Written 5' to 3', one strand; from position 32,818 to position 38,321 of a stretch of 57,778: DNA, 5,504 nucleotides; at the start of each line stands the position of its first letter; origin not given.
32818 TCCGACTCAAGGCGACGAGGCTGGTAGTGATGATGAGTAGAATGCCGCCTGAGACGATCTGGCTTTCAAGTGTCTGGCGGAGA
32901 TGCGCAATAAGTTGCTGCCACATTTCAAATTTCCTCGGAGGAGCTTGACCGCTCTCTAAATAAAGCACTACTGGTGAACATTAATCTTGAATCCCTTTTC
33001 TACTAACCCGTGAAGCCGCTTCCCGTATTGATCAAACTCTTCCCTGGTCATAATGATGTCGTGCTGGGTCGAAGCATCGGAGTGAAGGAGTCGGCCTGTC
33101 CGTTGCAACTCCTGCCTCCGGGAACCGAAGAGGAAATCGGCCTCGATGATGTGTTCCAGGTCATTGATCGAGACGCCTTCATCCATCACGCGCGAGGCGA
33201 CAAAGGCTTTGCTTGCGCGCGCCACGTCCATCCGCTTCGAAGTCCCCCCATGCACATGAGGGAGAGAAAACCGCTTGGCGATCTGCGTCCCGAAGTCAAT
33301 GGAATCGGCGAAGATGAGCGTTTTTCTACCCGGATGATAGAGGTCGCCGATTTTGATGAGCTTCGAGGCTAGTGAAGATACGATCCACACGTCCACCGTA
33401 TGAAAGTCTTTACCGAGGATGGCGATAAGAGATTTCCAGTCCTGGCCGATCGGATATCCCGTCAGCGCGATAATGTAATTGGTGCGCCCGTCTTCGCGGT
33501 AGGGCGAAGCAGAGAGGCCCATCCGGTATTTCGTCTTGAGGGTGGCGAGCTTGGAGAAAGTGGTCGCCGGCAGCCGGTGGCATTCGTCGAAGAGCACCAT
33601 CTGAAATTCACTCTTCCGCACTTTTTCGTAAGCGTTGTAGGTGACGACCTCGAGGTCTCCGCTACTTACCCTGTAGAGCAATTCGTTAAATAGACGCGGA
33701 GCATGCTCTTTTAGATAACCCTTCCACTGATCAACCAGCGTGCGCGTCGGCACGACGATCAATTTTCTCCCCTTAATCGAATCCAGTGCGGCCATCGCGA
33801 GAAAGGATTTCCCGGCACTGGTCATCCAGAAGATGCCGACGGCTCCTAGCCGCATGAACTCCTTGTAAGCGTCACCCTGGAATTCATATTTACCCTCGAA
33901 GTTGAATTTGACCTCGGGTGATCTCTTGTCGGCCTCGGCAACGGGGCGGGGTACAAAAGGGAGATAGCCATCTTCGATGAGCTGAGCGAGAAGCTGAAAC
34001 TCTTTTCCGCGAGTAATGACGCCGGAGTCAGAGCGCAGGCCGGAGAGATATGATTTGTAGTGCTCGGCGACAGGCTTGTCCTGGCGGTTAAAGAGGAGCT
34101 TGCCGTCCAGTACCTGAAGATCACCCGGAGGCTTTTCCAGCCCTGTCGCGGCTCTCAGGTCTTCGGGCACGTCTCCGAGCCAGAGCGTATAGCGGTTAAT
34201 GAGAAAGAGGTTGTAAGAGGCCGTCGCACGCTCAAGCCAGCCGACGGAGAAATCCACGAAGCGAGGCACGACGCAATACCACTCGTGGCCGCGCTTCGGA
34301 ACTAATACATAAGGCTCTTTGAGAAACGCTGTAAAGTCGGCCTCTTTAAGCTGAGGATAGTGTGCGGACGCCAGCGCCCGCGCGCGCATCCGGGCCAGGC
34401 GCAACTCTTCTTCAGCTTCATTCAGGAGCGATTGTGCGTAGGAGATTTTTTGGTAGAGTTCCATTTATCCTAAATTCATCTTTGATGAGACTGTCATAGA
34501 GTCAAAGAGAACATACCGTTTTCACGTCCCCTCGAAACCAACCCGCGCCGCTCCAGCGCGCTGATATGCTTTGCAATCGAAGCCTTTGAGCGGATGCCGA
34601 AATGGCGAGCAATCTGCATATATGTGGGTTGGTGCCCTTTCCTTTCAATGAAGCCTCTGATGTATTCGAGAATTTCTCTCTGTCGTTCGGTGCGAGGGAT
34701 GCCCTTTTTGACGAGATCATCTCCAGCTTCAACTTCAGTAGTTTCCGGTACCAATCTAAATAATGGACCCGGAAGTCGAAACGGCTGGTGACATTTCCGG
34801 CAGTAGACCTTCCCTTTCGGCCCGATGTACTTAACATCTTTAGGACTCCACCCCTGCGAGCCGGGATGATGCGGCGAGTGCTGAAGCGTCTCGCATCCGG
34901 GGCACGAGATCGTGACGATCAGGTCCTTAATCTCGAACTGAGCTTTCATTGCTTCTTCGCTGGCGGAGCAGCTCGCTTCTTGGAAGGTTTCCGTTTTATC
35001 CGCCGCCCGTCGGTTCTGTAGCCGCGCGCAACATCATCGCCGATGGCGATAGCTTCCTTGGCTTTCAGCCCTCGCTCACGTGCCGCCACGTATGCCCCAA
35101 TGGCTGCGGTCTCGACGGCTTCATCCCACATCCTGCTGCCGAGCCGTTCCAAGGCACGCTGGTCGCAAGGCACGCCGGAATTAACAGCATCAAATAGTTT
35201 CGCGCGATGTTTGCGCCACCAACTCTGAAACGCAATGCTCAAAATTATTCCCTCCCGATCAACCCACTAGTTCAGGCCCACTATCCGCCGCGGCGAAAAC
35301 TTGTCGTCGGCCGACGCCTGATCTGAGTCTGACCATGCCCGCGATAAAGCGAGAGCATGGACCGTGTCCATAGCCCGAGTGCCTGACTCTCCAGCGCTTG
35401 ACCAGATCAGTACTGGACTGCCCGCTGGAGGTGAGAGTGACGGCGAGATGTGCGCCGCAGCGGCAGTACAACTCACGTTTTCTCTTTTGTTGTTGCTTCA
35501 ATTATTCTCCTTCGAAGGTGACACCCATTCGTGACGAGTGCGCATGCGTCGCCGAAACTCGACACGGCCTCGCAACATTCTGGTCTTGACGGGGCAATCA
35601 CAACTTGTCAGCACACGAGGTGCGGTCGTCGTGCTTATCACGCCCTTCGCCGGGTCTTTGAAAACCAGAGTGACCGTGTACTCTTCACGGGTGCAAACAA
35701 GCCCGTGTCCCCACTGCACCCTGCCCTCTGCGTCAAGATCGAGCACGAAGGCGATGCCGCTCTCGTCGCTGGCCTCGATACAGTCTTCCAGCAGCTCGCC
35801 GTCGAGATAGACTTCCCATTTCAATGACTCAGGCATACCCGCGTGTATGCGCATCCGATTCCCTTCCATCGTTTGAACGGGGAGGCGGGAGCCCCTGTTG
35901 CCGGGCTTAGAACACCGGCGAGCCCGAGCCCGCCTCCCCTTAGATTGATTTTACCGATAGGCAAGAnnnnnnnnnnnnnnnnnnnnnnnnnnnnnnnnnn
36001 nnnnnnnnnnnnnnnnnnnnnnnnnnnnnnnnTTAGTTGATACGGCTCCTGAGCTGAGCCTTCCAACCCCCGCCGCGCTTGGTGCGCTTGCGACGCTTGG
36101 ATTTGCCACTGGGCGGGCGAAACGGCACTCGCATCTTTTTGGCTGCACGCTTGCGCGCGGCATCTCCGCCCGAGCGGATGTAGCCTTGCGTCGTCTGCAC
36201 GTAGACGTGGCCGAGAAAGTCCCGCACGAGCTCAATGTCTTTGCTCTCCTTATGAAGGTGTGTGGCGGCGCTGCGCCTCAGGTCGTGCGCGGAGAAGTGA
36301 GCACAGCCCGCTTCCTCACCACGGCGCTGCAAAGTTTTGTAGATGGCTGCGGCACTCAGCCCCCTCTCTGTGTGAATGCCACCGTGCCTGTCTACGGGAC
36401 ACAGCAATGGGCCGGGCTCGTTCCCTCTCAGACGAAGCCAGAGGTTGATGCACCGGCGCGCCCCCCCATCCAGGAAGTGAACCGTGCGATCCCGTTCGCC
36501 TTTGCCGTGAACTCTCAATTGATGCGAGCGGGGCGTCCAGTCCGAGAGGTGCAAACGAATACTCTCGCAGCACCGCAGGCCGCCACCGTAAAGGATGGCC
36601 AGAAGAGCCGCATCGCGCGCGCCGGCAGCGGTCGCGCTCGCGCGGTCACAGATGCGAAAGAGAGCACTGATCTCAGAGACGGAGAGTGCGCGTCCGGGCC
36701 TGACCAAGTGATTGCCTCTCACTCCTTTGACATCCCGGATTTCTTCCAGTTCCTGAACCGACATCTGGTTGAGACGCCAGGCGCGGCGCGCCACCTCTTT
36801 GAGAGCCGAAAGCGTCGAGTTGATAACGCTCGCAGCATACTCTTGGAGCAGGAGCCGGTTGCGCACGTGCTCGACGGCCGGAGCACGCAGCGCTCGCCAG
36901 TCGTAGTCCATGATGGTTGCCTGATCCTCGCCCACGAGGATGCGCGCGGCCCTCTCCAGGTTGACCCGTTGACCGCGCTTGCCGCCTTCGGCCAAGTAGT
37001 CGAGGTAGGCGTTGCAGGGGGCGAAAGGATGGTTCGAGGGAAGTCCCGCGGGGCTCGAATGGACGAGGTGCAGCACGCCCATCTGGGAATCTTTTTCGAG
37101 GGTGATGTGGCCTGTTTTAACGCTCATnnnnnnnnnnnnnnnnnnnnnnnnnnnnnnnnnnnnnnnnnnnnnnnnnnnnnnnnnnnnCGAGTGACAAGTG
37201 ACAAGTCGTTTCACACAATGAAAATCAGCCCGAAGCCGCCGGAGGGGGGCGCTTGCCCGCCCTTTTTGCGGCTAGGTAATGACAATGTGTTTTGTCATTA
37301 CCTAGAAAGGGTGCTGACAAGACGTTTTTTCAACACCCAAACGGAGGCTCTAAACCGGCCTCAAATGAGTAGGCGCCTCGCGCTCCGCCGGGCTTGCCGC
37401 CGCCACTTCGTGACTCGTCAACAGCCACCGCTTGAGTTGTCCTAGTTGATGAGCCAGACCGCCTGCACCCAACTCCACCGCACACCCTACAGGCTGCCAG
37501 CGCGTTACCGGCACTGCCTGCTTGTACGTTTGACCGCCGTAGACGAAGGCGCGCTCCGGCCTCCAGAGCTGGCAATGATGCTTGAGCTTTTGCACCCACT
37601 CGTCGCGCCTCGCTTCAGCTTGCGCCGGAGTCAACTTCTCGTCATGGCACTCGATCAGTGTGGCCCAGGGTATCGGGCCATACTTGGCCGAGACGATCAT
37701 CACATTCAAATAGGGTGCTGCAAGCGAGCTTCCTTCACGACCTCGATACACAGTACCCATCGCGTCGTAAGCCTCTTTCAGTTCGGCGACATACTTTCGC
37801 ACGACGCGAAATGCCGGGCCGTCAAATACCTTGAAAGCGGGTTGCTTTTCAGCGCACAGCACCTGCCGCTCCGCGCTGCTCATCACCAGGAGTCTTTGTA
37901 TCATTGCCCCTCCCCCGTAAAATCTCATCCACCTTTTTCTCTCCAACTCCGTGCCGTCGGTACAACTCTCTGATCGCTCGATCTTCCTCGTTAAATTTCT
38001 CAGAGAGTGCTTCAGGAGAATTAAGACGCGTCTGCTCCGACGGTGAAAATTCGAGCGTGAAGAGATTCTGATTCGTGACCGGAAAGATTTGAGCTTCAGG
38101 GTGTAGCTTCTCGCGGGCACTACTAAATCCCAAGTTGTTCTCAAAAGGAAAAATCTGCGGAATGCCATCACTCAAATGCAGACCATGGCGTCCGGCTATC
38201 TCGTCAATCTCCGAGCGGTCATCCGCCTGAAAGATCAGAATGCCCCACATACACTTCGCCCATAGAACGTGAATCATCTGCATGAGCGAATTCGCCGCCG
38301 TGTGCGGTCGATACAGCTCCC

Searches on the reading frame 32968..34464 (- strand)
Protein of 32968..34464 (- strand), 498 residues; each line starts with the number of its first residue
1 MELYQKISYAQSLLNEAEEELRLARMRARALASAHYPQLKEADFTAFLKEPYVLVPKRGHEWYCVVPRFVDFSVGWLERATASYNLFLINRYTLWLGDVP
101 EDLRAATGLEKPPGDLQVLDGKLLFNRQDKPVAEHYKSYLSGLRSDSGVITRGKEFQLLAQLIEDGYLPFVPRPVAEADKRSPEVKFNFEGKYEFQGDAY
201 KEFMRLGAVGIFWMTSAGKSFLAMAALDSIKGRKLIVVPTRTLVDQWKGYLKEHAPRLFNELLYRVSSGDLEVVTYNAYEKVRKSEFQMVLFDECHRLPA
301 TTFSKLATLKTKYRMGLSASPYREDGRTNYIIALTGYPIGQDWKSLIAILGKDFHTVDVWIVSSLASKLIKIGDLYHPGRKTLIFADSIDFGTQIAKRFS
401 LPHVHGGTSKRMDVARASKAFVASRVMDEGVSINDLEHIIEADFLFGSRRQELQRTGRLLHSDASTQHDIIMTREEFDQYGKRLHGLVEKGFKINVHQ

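Call 7: search_protein_families(library=pfam, proteins=[window:32968-34464:-], max_evalue=0.001)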
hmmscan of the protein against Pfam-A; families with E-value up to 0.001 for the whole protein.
window:32968-34464:- (498 aa): 4 families
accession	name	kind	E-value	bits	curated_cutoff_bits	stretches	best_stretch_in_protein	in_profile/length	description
PF04851.21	ResIII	-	1.1e-11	45.3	22.5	1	210-323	26-164/164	Type III restriction enzyme, res subunit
PF16203.11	ERCC3_RAD25_C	-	1.6e-07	31.4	27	1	379-468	60-157/248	ERCC3/RAD25/XPB C-terminal helicase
PF00271.37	Helicase_C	-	1.3e-05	25.8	23.5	1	371-459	5-106/110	Helicase conserved C-terminal domain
PF00270.35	DEAD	-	0.00083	19.6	26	0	196-320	4-159/167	DEAD/DEAH box helicase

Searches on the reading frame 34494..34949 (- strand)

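Call 34: search_protein_families(library=pfam, proteins=[window:34494-34949:-], max_evalue=0.001)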
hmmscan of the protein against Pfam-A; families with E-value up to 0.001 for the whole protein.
window:34494-34949:- (151 aa): 2 families
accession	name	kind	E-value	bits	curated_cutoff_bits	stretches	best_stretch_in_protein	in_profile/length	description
PF01726.22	LexA_DNA_bind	-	1.3e-16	60.5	23.7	1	87-140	5-58/65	LexA DNA binding domain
PF12802.13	MarR_2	-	0.00014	22.4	27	1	100-143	13-55/61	MarR family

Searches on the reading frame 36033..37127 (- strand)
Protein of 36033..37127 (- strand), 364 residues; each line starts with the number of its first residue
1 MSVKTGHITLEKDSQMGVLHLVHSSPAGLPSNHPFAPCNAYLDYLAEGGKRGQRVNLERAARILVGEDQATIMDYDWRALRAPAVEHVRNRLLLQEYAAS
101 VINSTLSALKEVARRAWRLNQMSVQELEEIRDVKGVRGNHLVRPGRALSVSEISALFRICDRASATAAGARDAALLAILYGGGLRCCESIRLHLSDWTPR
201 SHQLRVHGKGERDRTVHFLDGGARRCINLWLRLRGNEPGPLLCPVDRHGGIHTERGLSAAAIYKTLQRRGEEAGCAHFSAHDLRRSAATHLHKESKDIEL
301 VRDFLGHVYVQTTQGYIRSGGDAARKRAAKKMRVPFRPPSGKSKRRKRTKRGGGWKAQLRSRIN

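Call 34: search_protein_families(library=pfam, proteins=[window:36033-37127:-], max_evalue=0.001)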
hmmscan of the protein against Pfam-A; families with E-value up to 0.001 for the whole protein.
window:36033-37127:- (364 aa): 1 family
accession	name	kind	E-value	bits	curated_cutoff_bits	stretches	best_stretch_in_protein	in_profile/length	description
PF00589.27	Phage_integrase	-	2.4e-23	83.2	27.1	1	148-319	3-168/172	Phage integrase family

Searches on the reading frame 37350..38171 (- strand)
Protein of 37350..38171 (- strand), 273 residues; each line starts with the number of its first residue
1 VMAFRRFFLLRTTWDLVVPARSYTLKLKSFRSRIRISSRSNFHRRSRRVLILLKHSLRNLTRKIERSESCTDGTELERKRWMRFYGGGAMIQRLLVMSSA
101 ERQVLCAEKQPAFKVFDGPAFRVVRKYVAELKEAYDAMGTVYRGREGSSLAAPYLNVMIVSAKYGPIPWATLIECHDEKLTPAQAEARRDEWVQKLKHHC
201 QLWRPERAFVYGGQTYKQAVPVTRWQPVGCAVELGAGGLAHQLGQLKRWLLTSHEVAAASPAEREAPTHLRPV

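Call 8: search_protein_families(library=pfam, proteins=[window:37350-38171:-], max_evalue=0.001)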
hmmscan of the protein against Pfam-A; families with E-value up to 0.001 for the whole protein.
window:37350-38171:- (273 aa): 1 family
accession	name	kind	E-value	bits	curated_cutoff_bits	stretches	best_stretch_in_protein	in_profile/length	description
PF21818.3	DUF6884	-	2.9e-07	31.2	30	1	155-247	38-134/135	Family of unknown function (DUF6884)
